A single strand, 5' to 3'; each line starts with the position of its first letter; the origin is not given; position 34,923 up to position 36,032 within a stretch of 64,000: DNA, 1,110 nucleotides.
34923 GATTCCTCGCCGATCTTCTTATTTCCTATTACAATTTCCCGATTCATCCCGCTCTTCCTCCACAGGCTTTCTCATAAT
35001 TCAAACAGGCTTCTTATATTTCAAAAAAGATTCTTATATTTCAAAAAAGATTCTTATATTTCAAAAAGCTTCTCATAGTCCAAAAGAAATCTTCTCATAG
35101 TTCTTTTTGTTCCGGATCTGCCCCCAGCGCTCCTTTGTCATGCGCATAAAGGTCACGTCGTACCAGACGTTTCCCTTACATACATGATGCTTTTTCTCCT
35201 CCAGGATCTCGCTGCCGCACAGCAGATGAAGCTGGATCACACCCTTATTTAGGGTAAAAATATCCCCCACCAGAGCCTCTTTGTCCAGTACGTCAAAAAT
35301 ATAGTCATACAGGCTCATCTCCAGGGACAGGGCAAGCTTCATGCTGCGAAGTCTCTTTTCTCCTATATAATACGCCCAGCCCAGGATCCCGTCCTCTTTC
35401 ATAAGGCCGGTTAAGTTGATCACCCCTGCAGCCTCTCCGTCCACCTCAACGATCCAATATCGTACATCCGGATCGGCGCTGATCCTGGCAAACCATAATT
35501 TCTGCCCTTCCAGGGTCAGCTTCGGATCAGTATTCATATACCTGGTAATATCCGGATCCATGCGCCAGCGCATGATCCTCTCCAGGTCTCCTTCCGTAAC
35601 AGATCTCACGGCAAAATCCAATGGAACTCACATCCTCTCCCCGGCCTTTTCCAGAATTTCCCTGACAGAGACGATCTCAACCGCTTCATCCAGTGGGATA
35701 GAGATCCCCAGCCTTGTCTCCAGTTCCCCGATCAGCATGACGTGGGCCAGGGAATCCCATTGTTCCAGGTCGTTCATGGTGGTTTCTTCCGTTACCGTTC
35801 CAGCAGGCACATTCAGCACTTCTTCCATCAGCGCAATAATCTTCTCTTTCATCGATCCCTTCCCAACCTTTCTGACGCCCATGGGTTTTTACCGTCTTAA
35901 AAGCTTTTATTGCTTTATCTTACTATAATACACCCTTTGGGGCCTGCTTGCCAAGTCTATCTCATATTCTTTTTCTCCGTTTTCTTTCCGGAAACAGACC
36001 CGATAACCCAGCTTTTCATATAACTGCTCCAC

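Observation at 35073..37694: Carrier-protein loading module (FkbH-like + ACP + GNAT) sits where the PseH step belongs in the pseudaminic acid operon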

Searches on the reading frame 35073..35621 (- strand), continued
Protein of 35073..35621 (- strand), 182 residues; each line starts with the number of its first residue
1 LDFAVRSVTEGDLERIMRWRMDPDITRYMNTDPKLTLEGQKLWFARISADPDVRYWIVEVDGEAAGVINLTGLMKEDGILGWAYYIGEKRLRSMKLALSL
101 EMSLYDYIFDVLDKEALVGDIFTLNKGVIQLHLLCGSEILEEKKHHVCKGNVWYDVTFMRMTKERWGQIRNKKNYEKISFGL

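Call 96: search_protein_families(library=pfam, proteins=[P0361, P0369, P0370, P0371, P0379, P0382, P0387, P0400, P0389, P0467], max_evalue=0.001)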
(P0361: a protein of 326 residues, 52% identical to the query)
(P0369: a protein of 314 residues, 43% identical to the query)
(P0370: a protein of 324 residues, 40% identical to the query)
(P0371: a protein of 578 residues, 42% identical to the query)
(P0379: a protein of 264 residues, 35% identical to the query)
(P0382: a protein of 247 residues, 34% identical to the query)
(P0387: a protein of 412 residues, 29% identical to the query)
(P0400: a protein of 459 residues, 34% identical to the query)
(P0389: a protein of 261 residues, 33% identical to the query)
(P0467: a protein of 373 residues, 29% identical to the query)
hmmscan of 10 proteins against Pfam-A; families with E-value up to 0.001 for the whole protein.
P0361 (326 aa): 6 families
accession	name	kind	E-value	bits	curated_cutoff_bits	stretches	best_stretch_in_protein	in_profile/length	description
PF13669.12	Glyoxalase_4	-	3.4e-17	63.1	27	1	193-308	1-109/109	Glyoxalase/Bleomycin resistance protein/Dioxygenase superfamily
PF13302.13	Acetyltransf_3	-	3.7e-12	47.6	25.4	1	3-136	2-136/138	Acetyltransferase (GNAT) domain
PF13523.12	Acetyltransf_8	-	3.7e-09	36.8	27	1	10-143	3-143/145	Acetyltransferase (GNAT) domain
PF13420.13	Acetyltransf_4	-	6.6e-08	33.2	24.3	1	5-155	1-152/155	Acetyltransferase (GNAT) domain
PF00903.31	Glyoxalase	-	0.00011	23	20.6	0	192-290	2-95/121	Glyoxalase/Bleomycin resistance protein/Dioxygenase superfamily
PF00583.31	Acetyltransf_1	-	0.00035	21.3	20.7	1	39-136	20-115/116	Acetyltransferase (GNAT) family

P0369 (314 aa): 4 families
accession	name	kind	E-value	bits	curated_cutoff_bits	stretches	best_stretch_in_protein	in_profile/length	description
PF13669.12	Glyoxalase_4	-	6.2e-17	62.3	27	1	184-298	1-109/109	Glyoxalase/Bleomycin resistance protein/Dioxygenase superfamily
PF13302.13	Acetyltransf_3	-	1.2e-09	39.4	25.4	1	2-133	2-136/138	Acetyltransferase (GNAT) domain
PF13523.12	Acetyltransf_8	-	2.4e-07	30.9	27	1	9-133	3-136/145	Acetyltransferase (GNAT) domain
PF13420.13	Acetyltransf_4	-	3.5e-06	27.6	24.3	1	4-154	1-154/155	Acetyltransferase (GNAT) domain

P0370 (324 aa): 6 families
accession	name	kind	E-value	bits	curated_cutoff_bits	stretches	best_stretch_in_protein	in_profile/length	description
PF13302.13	Acetyltransf_3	-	3.7e-23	83.2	25.4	1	3-137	2-137/138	Acetyltransferase (GNAT) domain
PF01575.25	MaoC_dehydratas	-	1.9e-20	73.2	27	1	204-296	15-108/123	MaoC like domain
PF13420.13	Acetyltransf_4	-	1.9e-12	47.9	24.3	1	5-155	1-152/155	Acetyltransferase (GNAT) domain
PF13523.12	Acetyltransf_8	-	3e-11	43.6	27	1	10-141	3-141/145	Acetyltransferase (GNAT) domain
PF00583.31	Acetyltransf_1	-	5.3e-09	36.8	20.7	1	30-136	14-115/116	Acetyltransferase (GNAT) family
PF13452.11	FAS1_DH_region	-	2.7e-05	24.8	22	1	201-313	8-130/132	FAS1-like, dehydratase domain region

P0371 (578 aa): 5 families
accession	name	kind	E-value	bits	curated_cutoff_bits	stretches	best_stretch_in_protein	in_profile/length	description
PF13302.13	Acetyltransf_3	-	1.3e-13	52.3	25.4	1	5-136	4-136/138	Acetyltransferase (GNAT) domain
PF13523.12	Acetyltransf_8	-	1.7e-07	31.4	27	1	10-141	3-141/145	Acetyltransferase (GNAT) domain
PF00583.31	Acetyltransf_1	-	6.8e-07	30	20.7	1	35-136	23-115/116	Acetyltransferase (GNAT) family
PF04101.22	Glyco_tran_28_C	-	3.5e-06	27.6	22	1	430-547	30-150/166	Glycosyltransferase family 28 C-terminal domain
PF13420.13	Acetyltransf_4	-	0.00023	21.7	24.3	1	6-156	2-153/155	Acetyltransferase (GNAT) domain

P0379 (264 aa): 4 families
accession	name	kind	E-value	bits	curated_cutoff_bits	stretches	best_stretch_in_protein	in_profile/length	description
PF13302.13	Acetyltransf_3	-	1.4e-12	48.9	25.4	1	47-180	2-136/138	Acetyltransferase (GNAT) domain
PF13420.13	Acetyltransf_4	-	3.5e-10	40.5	24.3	1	49-199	1-152/155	Acetyltransferase (GNAT) domain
PF00583.31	Acetyltransf_1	-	1.8e-08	35.1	20.7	1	69-180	13-115/116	Acetyltransferase (GNAT) family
PF13523.12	Acetyltransf_8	-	3.7e-06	27.1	27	1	54-182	3-138/145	Acetyltransferase (GNAT) domain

P0382 (247 aa): 4 families
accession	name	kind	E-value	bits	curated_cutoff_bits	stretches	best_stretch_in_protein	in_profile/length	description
PF13302.13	Acetyltransf_3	-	4.1e-19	70.1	25.4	1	55-189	2-137/138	Acetyltransferase (GNAT) domain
PF13523.12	Acetyltransf_8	-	1.9e-13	50.7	27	1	62-192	3-140/145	Acetyltransferase (GNAT) domain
PF00583.31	Acetyltransf_1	-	1.7e-06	28.7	20.7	1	86-188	20-115/116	Acetyltransferase (GNAT) family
PF13420.13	Acetyltransf_4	-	3.3e-05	24.4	24.3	1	58-207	2-152/155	Acetyltransferase (GNAT) domain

P0387 (412 aa): 6 families
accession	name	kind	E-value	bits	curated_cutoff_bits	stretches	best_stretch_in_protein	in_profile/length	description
PF13302.13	Acetyltransf_3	-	6e-31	108.4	25.4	2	228-361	3-137/138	Acetyltransferase (GNAT) domain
PF00583.31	Acetyltransf_1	-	3.4e-25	89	20.7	2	254-361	12-116/116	Acetyltransferase (GNAT) family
PF13523.12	Acetyltransf_8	-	1.2e-16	61.1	27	2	235-365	4-141/145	Acetyltransferase (GNAT) domain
PF13420.13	Acetyltransf_4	-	3.2e-16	60.2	24.3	1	229-381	1-154/155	Acetyltransferase (GNAT) domain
PF13508.13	Acetyltransf_7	-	6e-13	49.4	27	2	127-211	4-83/84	Acetyltransferase (GNAT) domain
PF13673.13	Acetyltransf_10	-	2.5e-06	27.9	23.6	0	118-214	23-111/128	Acetyltransferase (GNAT) domain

P0400 (459 aa): 5 families
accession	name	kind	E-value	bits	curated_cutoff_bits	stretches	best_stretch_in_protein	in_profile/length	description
PF00456.26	Transketolase_N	-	3.3e-34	118.8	22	1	207-449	16-271/334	Transketolase, thiamine diphosphate binding domain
PF13302.13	Acetyltransf_3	-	9.5e-09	36.5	25.4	1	4-136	3-137/138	Acetyltransferase (GNAT) domain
PF13292.11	DXP_synthase_N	-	3.3e-08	33.6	21.2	1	189-369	16-176/274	1-deoxy-D-xylulose-5-phosphate synthase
PF00676.26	E1_dh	-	2.8e-07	30.3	22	1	297-409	96-206/300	Dehydrogenase E1 component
PF13420.13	Acetyltransf_4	-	9.5e-05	22.9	24.3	1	7-156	3-154/155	Acetyltransferase (GNAT) domain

P0389 (261 aa): 4 families
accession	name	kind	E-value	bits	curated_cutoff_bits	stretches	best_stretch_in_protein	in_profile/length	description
PF13302.13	Acetyltransf_3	-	1.5e-14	55.3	25.4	1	4-138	2-137/138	Acetyltransferase (GNAT) domain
PF13420.13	Acetyltransf_4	-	4.5e-09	37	24.3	1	10-156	5-152/155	Acetyltransferase (GNAT) domain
PF13523.12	Acetyltransf_8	-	1.7e-05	24.9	27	1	13-142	5-141/145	Acetyltransferase (GNAT) domain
PF00550.31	PP-binding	-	0.00014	22.5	20.8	1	214-255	28-66/67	Phosphopantetheine attachment site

P0467 (373 aa): 6 families
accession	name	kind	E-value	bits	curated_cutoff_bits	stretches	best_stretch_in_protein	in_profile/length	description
PF13302.13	Acetyltransf_3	-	6.6e-19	69.4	25.4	1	194-328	3-138/138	Acetyltransferase (GNAT) domain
PF00551.24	Formyl_trans_N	-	1.4e-16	61.2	26.1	1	35-130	74-169/181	Formyl transferase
PF13420.13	Acetyltransf_4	-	1.4e-14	54.8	24.3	1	195-346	1-153/155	Acetyltransferase (GNAT) domain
PF13523.12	Acetyltransf_8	-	3.4e-13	49.9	27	1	201-331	4-141/145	Acetyltransferase (GNAT) domain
PF00583.31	Acetyltransf_1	-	2.3e-10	41.2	20.7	1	224-327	18-116/116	Acetyltransferase (GNAT) family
PF13508.13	Acetyltransf_7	-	2e-05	25.3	27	1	243-329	3-84/84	Acetyltransferase (GNAT) domain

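Call 102: find_related_loci(query=A6, collection=metagenome_contigs, flank=8000)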
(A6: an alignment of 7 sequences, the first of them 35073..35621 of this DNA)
Query A6 (182 aa) in metagenome_contigs; peptide patterns used: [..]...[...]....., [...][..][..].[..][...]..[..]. (x = any residue, [..] = any of these).
429 stretches matched a pattern; 341 encode a relative of the query (tblastn E <= 1e-3); the best 80 are kept; 80 distinct loci.
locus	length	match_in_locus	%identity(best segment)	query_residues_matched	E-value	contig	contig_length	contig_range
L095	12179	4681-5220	71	1-180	4e-88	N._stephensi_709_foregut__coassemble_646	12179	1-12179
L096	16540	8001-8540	71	1-180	5e-88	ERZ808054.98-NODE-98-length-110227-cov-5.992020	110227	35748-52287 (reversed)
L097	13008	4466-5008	71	1-181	1e-89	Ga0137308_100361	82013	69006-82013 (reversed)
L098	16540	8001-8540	70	1-180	3e-87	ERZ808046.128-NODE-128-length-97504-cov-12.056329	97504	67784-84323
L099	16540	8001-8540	70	1-180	3e-87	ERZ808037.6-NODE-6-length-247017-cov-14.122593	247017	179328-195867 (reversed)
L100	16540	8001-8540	70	1-180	3e-87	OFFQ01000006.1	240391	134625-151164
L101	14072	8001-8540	70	1-180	4e-87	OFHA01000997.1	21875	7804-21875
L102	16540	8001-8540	70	1-180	8e-87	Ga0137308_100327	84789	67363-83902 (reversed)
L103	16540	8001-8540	70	1-180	8e-87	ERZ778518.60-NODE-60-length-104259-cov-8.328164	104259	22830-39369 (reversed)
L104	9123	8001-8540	69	1-180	2e-86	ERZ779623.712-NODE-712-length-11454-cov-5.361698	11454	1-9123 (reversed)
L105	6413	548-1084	71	2-180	4e-86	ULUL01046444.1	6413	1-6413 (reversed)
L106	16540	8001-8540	70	1-180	2e-85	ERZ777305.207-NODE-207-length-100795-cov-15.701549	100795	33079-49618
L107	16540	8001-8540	68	1-180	6e-85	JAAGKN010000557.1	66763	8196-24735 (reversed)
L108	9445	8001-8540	69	1-180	8e-85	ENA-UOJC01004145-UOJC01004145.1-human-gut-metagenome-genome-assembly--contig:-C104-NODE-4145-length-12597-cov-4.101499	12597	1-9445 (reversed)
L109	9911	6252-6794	70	1-181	1e-84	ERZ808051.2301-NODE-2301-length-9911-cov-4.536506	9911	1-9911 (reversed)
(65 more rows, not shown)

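Call 104: find_encoding_contigs(protein=P0389, flank=8000, max_places=2)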
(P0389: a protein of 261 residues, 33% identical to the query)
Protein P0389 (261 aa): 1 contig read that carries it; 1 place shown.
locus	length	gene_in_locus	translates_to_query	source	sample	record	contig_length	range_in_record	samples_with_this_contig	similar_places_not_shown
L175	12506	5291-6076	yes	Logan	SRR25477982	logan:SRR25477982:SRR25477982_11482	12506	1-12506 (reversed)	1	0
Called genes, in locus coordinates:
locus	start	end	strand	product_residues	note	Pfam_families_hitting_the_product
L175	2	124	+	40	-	?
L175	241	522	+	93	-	PF26154:DUF8042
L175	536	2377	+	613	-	PF01973:MptE-like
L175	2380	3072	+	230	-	PF02348:CTP_transf_3, PF12804:NTP_transf_3 (faint)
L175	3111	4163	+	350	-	PF03102:NeuB, PF08666:SAF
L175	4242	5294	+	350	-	PF04101:Glyco_tran_28_C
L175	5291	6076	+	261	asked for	PF13302:Acetyltransf_3, PF13420:Acetyltransf_4, PF13523:Acetyltransf_8 (weak)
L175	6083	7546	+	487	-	PF00501:AMP-binding, PF13193:AMP-binding_C (weak)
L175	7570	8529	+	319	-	PF13379:NMT1_2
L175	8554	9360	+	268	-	PF00528:BPD_transp_1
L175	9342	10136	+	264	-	PF02463:SMC_N (faint), PF00005:ABC_tran, PF09818:ABC_ATPase (faint), PF00004:AAA (faint), PF13304:AAA_21 (faint)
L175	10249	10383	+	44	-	-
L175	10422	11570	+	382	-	PF00155:Aminotran_1_2, PF01041:DegT_DnrJ_EryC1, PF01053:Cys_Met_Meta_PP, PF01212:Beta_elim_lyase, PF00266:Aminotran_5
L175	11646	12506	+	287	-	?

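Call 105: find_encoding_contigs(protein=P0361, flank=7000, max_places=1)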
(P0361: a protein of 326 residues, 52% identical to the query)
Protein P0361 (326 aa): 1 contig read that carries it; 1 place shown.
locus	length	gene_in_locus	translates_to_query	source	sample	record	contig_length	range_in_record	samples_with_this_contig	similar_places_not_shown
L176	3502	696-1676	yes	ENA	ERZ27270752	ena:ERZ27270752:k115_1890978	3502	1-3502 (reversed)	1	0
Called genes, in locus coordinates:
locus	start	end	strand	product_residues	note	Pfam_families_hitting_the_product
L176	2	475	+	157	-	?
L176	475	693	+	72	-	PF00550:PP-binding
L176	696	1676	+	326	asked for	PF13302:Acetyltransf_3, PF13420:Acetyltransf_4 (weak), PF13523:Acetyltransf_8, PF13669:Glyoxalase_4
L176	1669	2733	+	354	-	PF03102:NeuB, PF08666:SAF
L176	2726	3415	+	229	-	PF02348:CTP_transf_3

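Call 106: find_encoding_contigs(protein=P0371, flank=7000, max_places=1)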
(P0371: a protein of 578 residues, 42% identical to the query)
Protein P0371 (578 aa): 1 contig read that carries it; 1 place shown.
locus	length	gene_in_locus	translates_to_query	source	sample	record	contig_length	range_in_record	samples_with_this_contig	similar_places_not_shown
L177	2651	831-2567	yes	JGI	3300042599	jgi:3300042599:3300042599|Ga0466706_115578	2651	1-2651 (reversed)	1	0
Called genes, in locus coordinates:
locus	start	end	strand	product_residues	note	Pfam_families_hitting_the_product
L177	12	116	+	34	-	-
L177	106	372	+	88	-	-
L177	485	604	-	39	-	-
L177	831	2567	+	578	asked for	PF00583:Acetyltransf_1 (weak), PF13302:Acetyltransf_3, PF13523:Acetyltransf_8, PF04101:Glyco_tran_28_C (weak)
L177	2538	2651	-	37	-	?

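Call 107: find_encoding_contigs(protein=P0404, flank=7000, max_places=1)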
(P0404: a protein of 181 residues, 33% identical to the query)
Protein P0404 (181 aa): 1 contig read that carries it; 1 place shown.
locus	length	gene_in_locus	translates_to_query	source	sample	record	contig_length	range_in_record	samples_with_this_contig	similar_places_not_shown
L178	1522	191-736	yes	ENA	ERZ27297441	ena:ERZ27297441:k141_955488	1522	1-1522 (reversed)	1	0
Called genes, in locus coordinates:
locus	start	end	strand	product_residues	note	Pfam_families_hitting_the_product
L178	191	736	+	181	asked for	PF13302:Acetyltransf_3, PF13420:Acetyltransf_4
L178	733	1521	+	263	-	?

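Call 111: find_encoding_contigs(protein=P0376, flank=7000, max_places=2)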
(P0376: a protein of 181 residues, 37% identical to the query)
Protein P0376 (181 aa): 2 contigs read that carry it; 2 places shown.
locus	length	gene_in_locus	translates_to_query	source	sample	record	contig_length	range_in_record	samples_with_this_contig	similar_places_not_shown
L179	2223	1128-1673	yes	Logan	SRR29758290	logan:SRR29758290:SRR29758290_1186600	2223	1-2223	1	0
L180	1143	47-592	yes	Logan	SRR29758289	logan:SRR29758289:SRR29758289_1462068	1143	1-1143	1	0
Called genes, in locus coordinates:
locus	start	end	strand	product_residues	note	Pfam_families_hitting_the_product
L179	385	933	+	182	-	PF02659:Mntp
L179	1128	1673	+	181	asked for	PF13302:Acetyltransf_3, PF13420:Acetyltransf_4, PF13523:Acetyltransf_8 (weak), PF00583:Acetyltransf_1 (weak)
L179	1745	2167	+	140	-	PF01575:MaoC_dehydratas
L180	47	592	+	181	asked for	PF13302:Acetyltransf_3, PF13420:Acetyltransf_4, PF13523:Acetyltransf_8 (weak), PF00583:Acetyltransf_1 (weak)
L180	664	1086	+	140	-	PF01575:MaoC_dehydratas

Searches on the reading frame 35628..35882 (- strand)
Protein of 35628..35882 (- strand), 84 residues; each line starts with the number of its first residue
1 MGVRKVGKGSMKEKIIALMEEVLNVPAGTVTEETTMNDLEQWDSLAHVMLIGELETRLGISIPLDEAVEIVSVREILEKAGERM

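Call 4: search_protein_families(library=pfam, proteins=[window:35628-35882:-])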
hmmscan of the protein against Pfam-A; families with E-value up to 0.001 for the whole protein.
window:35628-35882:- (84 aa): 1 family
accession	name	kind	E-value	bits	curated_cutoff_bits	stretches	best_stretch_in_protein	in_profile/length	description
PF00550.31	PP-binding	-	6.2e-09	36.4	20.8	1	13-77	1-64/67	Phosphopantetheine attachment site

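Call 5: search_protein_families(library=ncbifam, proteins=[window:35628-35882:-])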
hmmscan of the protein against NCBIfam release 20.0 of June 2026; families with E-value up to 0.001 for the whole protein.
window:35628-35882:- (84 aa): 8 families
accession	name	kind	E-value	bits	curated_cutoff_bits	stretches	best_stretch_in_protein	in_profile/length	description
NF002148.0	PRK00982.1-2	subfamily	1.8e-09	37.3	71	1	10-78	4-72/79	acyl carrier protein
TIGR00517.1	acyl_carrier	equivalog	5.9e-08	32.5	70.45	1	11-78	4-71/77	acyl carrier protein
NF002151.0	PRK00982.1-5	equivalog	9.3e-07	28.9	92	1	12-76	5-69/78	acyl carrier protein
NF002150.0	PRK00982.1-4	subfamily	1.3e-06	28.5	66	1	13-77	8-72/80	acyl carrier protein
NF009104.0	PRK12449.1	equivalog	1.8e-06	27.8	70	1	11-79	6-74/80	acyl carrier protein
NF002149.0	PRK00982.1-3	equivalog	0.0001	22.1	106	1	11-76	4-69/78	acyl carrier protein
NF002147.0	PRK00982.1-1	equivalog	0.00014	21.6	84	1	13-77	10-74/83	acyl carrier protein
NF003464.0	PRK05087.1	equivalog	0.00015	21.7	68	1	10-66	2-58/78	D-alanine--poly(phosphoribitol) ligase subunit DltC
